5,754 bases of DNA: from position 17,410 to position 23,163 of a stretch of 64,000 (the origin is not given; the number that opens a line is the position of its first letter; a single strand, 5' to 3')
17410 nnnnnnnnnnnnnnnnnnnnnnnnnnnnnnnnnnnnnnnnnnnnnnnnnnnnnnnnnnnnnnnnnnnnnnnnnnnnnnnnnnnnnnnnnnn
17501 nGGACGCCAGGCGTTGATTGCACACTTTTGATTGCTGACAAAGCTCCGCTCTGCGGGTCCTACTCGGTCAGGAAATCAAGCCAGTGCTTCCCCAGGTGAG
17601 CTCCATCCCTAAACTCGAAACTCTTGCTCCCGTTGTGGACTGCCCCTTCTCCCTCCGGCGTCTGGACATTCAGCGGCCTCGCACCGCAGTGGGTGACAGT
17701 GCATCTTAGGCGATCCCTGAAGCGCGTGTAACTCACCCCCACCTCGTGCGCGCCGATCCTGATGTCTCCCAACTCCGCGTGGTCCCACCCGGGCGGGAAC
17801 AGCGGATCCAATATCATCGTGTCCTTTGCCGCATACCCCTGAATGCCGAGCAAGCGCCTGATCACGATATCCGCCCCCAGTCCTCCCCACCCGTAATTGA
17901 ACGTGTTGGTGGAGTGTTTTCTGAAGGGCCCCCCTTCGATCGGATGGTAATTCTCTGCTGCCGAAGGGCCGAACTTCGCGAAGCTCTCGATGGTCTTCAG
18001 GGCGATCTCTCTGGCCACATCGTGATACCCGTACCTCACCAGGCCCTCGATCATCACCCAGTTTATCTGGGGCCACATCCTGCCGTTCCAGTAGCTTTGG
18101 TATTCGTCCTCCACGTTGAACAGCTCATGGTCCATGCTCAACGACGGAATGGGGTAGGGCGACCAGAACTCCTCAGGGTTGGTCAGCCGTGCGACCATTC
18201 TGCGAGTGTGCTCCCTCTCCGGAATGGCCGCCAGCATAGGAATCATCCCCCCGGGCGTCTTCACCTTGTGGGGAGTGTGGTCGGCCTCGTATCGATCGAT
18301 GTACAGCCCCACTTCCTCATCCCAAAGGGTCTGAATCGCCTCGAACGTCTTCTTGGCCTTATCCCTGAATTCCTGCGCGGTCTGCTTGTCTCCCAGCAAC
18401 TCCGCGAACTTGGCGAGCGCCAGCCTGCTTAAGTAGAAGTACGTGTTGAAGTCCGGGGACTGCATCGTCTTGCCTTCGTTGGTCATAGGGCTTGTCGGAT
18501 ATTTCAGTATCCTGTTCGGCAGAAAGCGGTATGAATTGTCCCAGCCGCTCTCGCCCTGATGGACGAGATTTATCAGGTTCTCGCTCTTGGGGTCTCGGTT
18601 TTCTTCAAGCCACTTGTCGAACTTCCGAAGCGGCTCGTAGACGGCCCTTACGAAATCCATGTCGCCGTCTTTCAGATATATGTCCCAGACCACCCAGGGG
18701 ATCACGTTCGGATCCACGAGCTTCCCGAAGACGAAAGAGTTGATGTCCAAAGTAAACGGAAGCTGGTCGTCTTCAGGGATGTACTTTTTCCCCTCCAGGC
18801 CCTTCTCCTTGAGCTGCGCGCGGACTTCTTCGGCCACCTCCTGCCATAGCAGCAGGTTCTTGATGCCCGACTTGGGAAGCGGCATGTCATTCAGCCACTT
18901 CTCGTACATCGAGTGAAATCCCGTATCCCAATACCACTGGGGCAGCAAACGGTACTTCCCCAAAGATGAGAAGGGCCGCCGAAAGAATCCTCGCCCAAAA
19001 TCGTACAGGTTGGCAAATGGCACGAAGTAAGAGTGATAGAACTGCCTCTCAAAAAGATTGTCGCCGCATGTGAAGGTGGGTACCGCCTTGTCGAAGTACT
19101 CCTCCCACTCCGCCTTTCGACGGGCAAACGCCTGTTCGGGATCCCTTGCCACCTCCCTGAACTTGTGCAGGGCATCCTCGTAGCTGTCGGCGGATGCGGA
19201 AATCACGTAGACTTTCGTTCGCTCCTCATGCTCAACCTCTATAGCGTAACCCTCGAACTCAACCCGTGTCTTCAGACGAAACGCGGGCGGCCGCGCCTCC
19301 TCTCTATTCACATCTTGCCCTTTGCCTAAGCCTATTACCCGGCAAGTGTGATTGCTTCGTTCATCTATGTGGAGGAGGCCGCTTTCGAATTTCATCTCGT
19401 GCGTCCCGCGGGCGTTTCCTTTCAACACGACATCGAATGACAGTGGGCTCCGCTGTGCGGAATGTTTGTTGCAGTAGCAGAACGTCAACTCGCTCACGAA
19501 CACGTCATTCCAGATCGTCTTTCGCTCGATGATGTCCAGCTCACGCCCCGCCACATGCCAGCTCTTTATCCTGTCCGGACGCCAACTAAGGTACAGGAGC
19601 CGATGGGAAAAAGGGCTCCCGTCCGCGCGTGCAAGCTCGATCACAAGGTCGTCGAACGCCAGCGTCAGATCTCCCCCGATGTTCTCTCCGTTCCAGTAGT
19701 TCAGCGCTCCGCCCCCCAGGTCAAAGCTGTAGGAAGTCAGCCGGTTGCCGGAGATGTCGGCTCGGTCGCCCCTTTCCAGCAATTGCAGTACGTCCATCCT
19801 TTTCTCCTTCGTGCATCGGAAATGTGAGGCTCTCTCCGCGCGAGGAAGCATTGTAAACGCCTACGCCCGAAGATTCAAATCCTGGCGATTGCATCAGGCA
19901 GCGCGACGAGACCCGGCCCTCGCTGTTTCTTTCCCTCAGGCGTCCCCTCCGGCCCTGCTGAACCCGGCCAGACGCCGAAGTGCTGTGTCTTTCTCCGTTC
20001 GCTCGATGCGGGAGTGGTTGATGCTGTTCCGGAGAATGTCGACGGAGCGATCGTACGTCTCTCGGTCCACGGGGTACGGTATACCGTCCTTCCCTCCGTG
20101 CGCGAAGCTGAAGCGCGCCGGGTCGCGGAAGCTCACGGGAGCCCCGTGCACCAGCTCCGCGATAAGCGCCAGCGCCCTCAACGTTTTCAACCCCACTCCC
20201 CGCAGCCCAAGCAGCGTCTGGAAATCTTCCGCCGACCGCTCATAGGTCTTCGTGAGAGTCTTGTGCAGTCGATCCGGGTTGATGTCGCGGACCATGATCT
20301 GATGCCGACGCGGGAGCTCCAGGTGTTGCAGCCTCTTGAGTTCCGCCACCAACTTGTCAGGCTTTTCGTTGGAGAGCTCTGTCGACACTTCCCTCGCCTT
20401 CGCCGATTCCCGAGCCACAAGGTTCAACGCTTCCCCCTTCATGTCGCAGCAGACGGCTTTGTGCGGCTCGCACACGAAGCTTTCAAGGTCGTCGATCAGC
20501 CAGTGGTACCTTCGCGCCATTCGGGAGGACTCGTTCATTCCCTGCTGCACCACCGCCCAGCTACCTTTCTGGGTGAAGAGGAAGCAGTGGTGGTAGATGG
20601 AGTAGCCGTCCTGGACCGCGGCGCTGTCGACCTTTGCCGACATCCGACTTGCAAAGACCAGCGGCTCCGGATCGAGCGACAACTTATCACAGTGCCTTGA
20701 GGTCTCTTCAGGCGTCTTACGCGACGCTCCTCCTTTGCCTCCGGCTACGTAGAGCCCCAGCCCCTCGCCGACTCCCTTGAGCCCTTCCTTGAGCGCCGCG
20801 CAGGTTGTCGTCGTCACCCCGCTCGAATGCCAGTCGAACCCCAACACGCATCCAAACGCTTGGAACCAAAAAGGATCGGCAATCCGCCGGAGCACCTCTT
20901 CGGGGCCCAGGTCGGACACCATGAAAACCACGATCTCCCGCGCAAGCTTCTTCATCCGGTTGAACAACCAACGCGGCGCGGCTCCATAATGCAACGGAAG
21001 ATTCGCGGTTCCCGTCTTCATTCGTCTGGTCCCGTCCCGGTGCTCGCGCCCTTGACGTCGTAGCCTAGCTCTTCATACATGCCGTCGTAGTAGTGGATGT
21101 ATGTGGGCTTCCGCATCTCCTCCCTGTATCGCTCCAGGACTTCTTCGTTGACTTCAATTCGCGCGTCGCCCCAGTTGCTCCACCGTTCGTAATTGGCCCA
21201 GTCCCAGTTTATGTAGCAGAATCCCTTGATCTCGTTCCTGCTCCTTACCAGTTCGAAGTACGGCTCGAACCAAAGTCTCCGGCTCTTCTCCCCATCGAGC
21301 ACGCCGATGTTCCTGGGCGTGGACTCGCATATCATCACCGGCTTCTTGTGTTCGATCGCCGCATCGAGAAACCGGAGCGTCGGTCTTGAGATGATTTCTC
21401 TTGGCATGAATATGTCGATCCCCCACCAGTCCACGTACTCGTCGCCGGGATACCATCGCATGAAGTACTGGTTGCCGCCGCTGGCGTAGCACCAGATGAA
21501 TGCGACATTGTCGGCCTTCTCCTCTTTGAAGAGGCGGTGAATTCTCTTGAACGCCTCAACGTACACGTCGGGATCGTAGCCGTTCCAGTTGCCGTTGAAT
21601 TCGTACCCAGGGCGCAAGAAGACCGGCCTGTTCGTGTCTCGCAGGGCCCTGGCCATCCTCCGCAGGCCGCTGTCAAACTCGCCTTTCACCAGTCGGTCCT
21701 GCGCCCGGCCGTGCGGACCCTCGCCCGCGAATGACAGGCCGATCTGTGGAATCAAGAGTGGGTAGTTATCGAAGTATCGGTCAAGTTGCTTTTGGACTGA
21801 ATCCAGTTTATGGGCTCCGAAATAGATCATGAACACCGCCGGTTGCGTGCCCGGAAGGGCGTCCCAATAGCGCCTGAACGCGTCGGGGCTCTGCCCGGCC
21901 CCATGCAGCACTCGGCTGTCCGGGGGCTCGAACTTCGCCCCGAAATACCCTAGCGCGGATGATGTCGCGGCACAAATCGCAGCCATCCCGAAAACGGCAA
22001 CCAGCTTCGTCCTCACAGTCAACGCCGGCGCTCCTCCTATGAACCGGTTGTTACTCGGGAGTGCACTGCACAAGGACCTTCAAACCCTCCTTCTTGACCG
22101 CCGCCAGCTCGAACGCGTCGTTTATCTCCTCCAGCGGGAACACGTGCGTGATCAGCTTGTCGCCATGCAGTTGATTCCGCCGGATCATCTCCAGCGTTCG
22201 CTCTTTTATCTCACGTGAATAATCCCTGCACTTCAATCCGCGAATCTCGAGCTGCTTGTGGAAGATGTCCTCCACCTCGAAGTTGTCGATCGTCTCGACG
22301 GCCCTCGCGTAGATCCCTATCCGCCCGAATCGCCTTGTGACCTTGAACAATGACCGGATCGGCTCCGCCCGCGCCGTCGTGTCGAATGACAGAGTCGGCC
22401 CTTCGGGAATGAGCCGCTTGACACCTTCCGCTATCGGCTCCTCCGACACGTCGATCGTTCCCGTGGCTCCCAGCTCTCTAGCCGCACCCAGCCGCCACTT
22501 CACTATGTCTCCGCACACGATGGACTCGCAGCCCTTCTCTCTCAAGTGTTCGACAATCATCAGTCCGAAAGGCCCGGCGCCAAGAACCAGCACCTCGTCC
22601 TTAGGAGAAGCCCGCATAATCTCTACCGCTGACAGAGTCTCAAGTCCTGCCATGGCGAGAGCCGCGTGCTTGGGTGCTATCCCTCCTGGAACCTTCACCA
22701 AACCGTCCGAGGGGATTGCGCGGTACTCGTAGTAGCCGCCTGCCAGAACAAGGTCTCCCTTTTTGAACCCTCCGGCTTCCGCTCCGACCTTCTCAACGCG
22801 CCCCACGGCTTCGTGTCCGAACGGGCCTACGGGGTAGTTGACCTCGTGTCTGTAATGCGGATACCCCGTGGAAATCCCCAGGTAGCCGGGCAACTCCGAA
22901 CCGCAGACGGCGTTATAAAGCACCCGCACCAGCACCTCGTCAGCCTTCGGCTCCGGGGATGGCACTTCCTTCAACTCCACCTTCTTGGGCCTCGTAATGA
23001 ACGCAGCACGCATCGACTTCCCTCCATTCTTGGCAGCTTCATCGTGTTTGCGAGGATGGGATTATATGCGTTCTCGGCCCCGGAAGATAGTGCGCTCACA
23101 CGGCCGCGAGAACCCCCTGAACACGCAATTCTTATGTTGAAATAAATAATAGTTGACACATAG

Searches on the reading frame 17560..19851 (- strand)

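Call 30: search_protein_families(library=pfam, proteins=[window:17560-19851:-], max_evalue=0.00001)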
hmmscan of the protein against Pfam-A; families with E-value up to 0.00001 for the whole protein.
window:17560-19851:- (763 aa): 4 families
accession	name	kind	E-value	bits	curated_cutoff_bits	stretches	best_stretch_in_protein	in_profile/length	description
PF22422.2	MGH1-like_GH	-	4.9e-57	194.5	27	1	305-648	4-350/356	Mannosylglycerate hydrolase MGH1-like glycoside hydrolase domain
PF01204.24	Trehalase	-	8.1e-17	61.7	21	1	418-624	260-462/512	Trehalase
PF03200.22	Glyco_hydro_63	-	2.5e-10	40.2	22.4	1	526-613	339-432/492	Glycosyl hydrolase family 63 C-terminal domain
PF17389.8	Bac_rhamnosid6H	-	1.7e-06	28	24.5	1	383-518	102-221/339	Bacterial alpha-L-rhamnosidase 6 hairpin glycosidase domain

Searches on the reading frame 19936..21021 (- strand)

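Call 30: search_protein_families(library=pfam, proteins=[window:19936-21021:-], max_evalue=0.00001)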
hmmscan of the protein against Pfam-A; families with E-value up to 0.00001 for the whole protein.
window:19936-21021:- (361 aa): 1 family
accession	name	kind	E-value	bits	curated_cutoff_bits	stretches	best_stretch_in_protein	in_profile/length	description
PF05559.16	DUF763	-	1.5e-136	455.3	35.5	1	4-318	1-319/319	Protein of unknown function (DUF763)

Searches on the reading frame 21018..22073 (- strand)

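Call 30: search_protein_families(library=pfam, proteins=[window:21018-22073:-], max_evalue=0.00001)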
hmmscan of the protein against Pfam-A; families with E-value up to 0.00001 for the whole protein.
window:21018-22073:- (351 aa): 1 family
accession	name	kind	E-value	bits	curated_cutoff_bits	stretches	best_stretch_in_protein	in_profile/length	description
PF02156.21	Glyco_hydro_26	-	1.4e-10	41.5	20.2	1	139-227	141-234/311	Glycosyl hydrolase family 26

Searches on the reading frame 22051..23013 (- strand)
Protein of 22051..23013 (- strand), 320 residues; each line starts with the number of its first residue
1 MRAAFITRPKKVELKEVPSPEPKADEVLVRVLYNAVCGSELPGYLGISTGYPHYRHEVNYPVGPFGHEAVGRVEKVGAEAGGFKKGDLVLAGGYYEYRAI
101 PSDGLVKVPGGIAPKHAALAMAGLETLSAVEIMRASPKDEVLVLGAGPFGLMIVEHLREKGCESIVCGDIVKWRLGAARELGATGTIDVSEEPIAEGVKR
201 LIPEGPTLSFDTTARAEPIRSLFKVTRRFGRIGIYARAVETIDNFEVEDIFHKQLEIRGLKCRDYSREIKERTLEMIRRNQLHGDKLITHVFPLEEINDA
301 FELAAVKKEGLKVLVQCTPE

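Call 30: search_protein_families(library=pfam, proteins=[window:22051-23013:-], max_evalue=0.00001)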
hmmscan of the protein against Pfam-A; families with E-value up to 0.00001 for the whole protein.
window:22051-23013:- (320 aa): 3 families
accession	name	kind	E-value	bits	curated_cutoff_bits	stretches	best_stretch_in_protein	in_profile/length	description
PF00107.32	ADH_zinc_N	-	9.3e-14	51.9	31.8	1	150-276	3-126/129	Zinc-binding dehydrogenase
PF08240.17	ADH_N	-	2.3e-11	44.3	23.5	1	24-109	2-103/104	Alcohol dehydrogenase GroES-like domain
PF16912.11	Glu_dehyd_C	-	6.7e-06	26.2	34.9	0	134-185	27-82/211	Glucose dehydrogenase C-terminus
